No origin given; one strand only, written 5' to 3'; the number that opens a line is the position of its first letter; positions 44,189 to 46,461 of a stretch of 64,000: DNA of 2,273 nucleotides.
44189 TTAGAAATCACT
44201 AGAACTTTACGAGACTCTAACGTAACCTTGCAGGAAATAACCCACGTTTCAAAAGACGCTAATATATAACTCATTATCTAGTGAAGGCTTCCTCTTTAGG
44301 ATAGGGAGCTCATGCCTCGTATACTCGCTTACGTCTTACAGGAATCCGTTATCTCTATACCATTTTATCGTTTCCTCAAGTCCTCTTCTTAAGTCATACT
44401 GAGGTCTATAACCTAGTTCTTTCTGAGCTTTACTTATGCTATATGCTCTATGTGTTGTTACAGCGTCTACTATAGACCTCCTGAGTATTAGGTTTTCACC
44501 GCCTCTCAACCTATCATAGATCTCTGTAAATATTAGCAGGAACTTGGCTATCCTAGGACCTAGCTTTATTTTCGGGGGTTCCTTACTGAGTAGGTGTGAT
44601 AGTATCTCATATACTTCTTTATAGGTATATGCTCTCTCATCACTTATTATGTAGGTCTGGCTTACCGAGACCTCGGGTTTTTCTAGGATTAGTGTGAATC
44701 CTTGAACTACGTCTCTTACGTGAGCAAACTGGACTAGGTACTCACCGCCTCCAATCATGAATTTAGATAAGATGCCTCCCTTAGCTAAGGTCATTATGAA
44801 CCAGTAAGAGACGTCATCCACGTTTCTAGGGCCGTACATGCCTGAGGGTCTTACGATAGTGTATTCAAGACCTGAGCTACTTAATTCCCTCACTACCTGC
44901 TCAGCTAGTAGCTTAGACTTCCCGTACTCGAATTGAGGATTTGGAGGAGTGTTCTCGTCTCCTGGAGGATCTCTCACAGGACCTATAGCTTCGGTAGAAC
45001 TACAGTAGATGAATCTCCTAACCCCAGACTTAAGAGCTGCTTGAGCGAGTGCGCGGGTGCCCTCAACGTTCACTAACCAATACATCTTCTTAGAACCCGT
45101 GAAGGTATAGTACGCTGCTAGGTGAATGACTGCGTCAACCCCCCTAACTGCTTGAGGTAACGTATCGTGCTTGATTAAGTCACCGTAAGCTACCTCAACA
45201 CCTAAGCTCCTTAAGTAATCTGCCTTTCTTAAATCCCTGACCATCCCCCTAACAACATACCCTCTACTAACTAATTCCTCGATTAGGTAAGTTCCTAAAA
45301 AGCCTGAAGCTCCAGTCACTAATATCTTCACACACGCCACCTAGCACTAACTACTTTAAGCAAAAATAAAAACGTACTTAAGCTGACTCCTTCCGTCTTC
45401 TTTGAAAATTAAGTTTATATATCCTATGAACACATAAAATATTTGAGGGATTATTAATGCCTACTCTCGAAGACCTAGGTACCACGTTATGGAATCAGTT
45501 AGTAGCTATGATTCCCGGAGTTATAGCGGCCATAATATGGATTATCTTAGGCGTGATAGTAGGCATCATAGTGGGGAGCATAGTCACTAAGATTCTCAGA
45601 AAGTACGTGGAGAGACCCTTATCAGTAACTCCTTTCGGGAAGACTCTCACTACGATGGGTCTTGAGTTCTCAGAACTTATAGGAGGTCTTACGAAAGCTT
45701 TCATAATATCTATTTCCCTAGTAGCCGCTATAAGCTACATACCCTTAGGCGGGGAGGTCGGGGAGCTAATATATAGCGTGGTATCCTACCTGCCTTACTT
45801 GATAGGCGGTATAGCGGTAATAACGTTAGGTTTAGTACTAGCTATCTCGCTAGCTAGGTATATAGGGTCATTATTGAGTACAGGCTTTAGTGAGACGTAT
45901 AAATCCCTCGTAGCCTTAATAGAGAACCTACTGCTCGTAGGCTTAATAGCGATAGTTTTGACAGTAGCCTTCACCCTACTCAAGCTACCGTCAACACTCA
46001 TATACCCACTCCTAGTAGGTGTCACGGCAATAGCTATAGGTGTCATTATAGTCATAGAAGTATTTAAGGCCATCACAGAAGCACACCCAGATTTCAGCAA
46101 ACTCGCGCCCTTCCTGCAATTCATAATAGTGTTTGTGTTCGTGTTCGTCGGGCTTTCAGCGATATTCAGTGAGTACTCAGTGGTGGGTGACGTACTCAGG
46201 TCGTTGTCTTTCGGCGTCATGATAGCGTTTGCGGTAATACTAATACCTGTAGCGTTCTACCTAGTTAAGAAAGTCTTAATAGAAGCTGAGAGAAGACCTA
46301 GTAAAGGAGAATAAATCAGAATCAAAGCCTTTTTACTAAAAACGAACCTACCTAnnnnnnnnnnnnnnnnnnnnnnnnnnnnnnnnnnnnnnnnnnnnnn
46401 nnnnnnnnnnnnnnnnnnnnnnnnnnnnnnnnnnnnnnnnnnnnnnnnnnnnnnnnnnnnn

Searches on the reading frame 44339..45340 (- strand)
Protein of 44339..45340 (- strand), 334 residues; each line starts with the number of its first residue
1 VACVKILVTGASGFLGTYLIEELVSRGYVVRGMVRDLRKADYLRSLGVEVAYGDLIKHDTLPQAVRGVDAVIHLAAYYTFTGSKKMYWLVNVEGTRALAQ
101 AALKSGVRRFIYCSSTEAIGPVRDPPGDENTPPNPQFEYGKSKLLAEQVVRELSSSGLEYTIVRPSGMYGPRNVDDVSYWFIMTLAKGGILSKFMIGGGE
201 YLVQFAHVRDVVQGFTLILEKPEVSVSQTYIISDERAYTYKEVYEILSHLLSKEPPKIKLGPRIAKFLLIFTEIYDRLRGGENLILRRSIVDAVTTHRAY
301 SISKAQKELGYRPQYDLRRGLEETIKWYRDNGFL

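Call 11: search_protein_families(library=pfam, proteins=[window:44339-45340:-], max_evalue=0.01)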
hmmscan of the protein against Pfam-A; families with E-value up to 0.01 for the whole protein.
window:44339-45340:- (334 aa): 8 families
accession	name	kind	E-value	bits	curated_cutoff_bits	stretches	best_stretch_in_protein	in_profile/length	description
PF01370.27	Epimerase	-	1.8e-45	155.7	20.9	1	6-230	1-237/240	NAD dependent epimerase/dehydratase family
PF01073.25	3Beta_HSD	-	7.2e-33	114.2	22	1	7-251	1-268/280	3-beta hydroxysteroid dehydrogenase/isomerase family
PF16363.11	GDP_Man_Dehyd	-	2.9e-32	112.9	27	1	7-324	1-332/332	GDP-mannose 4,6 dehydratase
PF13460.12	NAD_binding_10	-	5.2e-26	92.1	27.2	1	10-169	1-147/184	NAD(P)H-binding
PF07993.18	NAD_binding_4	-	3e-20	72.9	20.1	2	60-170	81-209/258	Male sterility protein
PF05368.20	NmrA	-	4.9e-19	69.5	27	1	5-251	4-234/298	NmrA-like family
PF04321.23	RmlD_sub_bind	-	1.9e-17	63.7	27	1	5-173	2-156/287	RmlD substrate binding domain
PF02719.21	Polysacc_synt_2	-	6.2e-08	32.6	20.2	1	6-122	1-135/293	Polysaccharide biosynthesis protein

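Call 22: search_protein_families(library=ncbifam, proteins=[window:44339-45340:-], max_evalue=0.00001)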
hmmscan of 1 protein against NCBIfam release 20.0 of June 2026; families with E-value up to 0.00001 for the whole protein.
window:44339-45340:- (334 aa): 28 families (the best 25 are shown)
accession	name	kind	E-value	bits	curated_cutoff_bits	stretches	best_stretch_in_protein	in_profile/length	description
TIGR03466.1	HpnA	hypoth_equivalog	1.8e-52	178.3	367.65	1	5-333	2-326/327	hopanoid-associated sugar epimerase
NF052578.1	StrlDmthSdmBMthl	equivalog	1.2e-38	133.7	600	1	6-333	3-327/328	sterol demethylase protein SdmB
NF042422.1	oxyalk_red_OleD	equivalog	2.5e-36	125.7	580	1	5-326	2-326/329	2-alkyl-3-oxoalkanoate reductase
NF042423.1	oxyalk_red_Shew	equivalog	8.3e-33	113.8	580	1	4-322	9-329/331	2-alkyl-3-oxoalkanoate reductase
TIGR04180.1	EDH_00030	hypoth_equivalog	4.2e-29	101.6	475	1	6-250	1-255/297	NAD-dependent 4,6-dehydratase LegB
TIGR01181.1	dTDP_gluc_dehyt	equivalog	9.8e-25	87.3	365.1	1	5-331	1-314/321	dTDP-glucose 4,6-dehydratase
TIGR01179.1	galE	equivalog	1.4e-21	76.6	262.3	1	5-165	1-173/332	UDP-glucose 4-epimerase GalE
TIGR01746.1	Thioester-redct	subfamily_domain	3.8e-21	75.7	213.35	1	65-248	86-278/371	thioester reductase domain-containing protein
TIGR02197.1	heptose_epim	equivalog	1.3e-18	67.2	274.6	1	6-258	1-266/316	ADP-glyceromanno-heptose 6-epimerase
NF005539.0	PRK07201.1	equivalog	4.1e-15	55.6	549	1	6-265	3-279/657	SDR family oxidoreductase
TIGR01214.1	rmlD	equivalog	7.9e-15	54.7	224.05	1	5-180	1-162/285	dTDP-4-dehydrorhamnose reductase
NF058621.1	DiazavRedAvaA7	equivalog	1.1e-14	54.8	400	1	5-257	2-254/304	3-diazoavenalumate denitrifying reductase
NF041293.1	G6PDh_Azf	equivalog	9.8e-14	51.4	400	1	6-122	5-122/252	NAD-dependent glucose-6-phosphate dehydrogenase Azf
NF043036.1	ErythonDh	equivalog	7.4e-13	48.4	325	1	5-157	2-167/321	D-erythronate dehydrogenase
NF004520.0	PRK05865.1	equivalog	2.7e-12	45.4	1509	1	5-216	2-168/854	sugar epimerase family protein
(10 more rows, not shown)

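Call 23: search_solved_structures(query=window:44339-45340:-, max_evalue=1e-10)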
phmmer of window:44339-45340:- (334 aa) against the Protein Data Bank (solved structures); distinct sequences matched with E-value up to 1e-10: 39.
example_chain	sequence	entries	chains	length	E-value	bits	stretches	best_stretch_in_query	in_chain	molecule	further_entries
3wj7_A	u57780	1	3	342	5.6e-39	137.5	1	6-332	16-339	Putative oxidoreductase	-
1r66_A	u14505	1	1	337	7.6e-25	91.1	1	5-222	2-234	TDP-glucose-4,6-dehydratase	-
1r6d_A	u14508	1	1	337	1.4e-24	90.2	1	5-222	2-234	TDP-glucose-4,6-dehydratase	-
6jkg_A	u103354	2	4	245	1.4e-23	86.9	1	6-221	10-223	Sterol-4-alpha-carboxylate 3-dehydrogenase, decarboxylating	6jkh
8rdg_A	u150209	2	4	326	5.6e-21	78.4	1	5-255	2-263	SDR family NAD(P)-dependent oxidoreductase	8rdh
4id9_A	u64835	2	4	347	8.4e-21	77.8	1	6-165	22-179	SHORT-CHAIN DEHYDROGENASE/REDUCTASE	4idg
6wjb_A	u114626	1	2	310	8.4e-21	77.8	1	1-229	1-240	NAD-dependent epimerase/dehydratase family protein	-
8rdi_A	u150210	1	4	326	2e-20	76.6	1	5-255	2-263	SDR family NAD(P)-dependent oxidoreductase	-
4zrm_A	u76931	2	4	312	6.7e-20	74.8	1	4-259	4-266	UDP-glucose 4-epimerase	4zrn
6wj9_A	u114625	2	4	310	7.7e-20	74.6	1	1-229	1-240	NAD-dependent epimerase/dehydratase family protein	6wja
4r1s_A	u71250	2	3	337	4.8e-17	65.4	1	6-257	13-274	cinnamoyl CoA reductase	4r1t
8shh_A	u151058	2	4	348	1.4e-16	63.9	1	5-234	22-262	dTDP-glucose 4,6-dehydratase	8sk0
7ys8_A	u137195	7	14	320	1.4e-16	63.9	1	5-217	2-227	UDP-glucose 4-epimerase | UDP-glucose 4-epimerase along with EC 5.1.3.2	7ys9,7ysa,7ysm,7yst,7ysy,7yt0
10ke_A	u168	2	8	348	8.3e-16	61.4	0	5-267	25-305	Capsular polysaccharide biosynthesis protein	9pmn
6kv9_A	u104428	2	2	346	1.3e-15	60.7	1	5-219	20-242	MoeE5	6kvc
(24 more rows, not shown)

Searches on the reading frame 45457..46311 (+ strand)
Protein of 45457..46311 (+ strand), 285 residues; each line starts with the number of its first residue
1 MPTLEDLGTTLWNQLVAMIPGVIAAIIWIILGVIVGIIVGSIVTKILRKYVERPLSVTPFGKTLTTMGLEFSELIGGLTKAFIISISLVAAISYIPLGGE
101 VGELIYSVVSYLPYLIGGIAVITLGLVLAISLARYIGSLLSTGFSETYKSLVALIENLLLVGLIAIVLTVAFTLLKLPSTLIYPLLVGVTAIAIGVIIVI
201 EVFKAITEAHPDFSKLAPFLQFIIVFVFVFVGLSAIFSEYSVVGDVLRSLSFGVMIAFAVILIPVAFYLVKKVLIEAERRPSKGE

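Call 11: search_protein_families(library=pfam, proteins=[window:45457-46311:+], max_evalue=0.01)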
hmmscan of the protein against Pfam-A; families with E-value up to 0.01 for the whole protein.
window:45457-46311:+ (285 aa): 1 family
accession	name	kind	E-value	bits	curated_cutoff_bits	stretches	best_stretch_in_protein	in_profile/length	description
PF05552.17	MS_channel_1st_1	-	1.9e-05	24.9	22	1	10-49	5-44/50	Mechanosensitive ion channel, conserved TM helix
